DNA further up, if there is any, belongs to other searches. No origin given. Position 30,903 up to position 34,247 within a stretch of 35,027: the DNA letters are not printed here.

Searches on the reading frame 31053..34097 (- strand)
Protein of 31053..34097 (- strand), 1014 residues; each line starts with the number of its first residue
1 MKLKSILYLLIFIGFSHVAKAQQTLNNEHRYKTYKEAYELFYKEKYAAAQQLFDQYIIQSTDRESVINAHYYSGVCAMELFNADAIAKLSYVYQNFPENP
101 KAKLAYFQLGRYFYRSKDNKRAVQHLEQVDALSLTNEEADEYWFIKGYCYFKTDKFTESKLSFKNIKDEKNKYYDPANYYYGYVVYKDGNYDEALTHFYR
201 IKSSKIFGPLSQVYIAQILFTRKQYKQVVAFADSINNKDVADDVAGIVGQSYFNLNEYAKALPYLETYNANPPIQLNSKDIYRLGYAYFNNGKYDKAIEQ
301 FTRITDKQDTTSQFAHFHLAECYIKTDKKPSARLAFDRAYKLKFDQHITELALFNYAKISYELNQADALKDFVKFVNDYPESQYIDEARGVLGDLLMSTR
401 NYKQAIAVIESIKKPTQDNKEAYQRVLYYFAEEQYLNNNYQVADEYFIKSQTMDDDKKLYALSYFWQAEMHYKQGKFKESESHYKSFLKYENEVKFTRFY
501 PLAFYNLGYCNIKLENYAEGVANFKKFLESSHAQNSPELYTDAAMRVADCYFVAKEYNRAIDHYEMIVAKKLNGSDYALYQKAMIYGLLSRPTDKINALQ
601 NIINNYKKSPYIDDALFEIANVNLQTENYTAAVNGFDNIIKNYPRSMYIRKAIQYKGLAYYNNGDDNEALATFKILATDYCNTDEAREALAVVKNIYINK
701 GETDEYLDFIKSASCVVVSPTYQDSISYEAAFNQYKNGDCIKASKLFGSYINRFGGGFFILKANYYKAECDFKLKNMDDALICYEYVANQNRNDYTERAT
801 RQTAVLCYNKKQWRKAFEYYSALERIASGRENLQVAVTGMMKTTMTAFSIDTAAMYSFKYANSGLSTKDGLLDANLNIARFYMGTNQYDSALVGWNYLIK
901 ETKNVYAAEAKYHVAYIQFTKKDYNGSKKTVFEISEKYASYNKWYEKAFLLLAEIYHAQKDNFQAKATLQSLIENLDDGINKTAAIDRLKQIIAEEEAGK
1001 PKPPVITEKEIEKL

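Call 25: search_protein_families(library=pfam, proteins=[window:31053-34097:-], max_evalue=0.001)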
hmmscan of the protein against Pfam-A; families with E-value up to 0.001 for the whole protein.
window:31053-34097:- (1014 aa): 14 families
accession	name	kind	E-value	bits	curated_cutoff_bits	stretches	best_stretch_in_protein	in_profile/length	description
PF13174.12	TPR_6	-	5.1e-32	108.7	26.3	0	948-975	2-29/33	Tetratricopeptide repeat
PF07719.23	TPR_2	-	3.9e-29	98.7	27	1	282-303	5-26/34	Tetratricopeptide repeat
PF13432.12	TPR_16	-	4.3e-29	101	32.7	1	282-341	1-59/65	Tetratricopeptide repeat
PF14559.12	TPR_19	-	6.3e-26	90.9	25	0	387-426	26-64/68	Tetratricopeptide repeat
PF12895.13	ANAPC3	-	3.4e-19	69.3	27.2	2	277-337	22-80/82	Anaphase-promoting complex, cyclosome, subunit 3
PF00515.34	TPR_1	-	1.4e-14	53.7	27.8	1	282-303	5-26/34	Tetratricopeptide repeat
PF13428.12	TPR_14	-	2.2e-14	53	23.5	0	282-321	5-43/44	Tetratricopeptide repeat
PF13424.12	TPR_12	-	6.6e-14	52.3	30.1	0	503-566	5-70/77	Tetratricopeptide repeat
PF09976.15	TPR_21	-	1.3e-08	35.3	25.5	0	891-998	21-128/193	Tetratricopeptide repeat-like domain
PF13181.12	TPR_8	-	6.9e-08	32.5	25.7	0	282-303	5-26/34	Tetratricopeptide repeat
PF21545.3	T7SS_EccA1_N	-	3.5e-07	30.2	27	0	184-308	108-235/272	T7SS, ESX-1 secretion system protein EccA1, N-terminal domain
PF24575.1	TPR_Slam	-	1.6e-05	25.7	35.2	0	579-651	14-85/104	Surface lipoprotein assembly modifier, N-terminal TPR repeats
PF13176.12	TPR_7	-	3.1e-05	24.2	27.9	0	391-411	4-24/36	Tetratricopeptide repeat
PF13525.12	YfiO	-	0.0007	19.9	25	0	251-394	14-135/203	Outer membrane lipoprotein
